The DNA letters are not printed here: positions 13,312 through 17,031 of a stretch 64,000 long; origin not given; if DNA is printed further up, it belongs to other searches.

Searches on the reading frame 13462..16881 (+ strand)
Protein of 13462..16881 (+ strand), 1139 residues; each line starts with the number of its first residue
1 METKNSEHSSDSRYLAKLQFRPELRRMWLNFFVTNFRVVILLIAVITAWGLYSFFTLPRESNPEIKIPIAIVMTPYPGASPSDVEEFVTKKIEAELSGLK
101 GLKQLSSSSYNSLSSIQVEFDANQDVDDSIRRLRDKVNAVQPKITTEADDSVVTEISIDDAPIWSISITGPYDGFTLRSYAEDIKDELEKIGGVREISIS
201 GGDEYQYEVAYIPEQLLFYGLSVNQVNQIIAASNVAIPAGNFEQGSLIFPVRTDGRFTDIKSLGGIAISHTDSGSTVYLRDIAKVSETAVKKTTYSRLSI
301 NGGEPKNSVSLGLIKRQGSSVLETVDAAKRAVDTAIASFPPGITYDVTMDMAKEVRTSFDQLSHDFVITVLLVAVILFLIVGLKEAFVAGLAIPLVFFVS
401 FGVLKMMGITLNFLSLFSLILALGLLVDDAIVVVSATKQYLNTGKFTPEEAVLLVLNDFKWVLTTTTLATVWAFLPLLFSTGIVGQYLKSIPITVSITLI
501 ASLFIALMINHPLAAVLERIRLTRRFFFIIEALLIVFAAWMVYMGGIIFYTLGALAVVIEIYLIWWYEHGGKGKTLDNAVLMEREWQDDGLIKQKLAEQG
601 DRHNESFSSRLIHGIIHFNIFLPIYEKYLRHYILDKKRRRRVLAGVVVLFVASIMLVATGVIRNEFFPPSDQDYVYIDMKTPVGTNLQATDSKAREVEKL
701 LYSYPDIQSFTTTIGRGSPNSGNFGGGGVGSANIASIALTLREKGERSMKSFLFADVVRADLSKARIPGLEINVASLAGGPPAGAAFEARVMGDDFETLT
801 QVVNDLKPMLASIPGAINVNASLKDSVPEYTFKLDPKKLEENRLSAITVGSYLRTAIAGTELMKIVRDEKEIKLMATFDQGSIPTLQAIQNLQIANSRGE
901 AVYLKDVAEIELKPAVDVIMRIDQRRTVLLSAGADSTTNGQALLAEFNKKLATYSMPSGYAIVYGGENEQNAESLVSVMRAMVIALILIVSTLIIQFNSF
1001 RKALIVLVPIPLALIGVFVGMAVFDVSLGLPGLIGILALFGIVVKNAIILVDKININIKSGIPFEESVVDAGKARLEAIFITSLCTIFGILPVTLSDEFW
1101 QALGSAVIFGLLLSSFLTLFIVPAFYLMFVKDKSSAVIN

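Call 11: search_protein_families(library=pfam, proteins=[window:13462-16881:+], max_evalue=0.001)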
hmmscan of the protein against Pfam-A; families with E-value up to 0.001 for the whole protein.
window:13462-16881:+ (1139 aa): 1 family
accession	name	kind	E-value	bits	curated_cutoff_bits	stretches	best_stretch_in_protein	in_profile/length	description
PF00873.25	ACR_tran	-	2.2e-175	585.6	28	2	30-519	3-491/1021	AcrB/AcrD/AcrF family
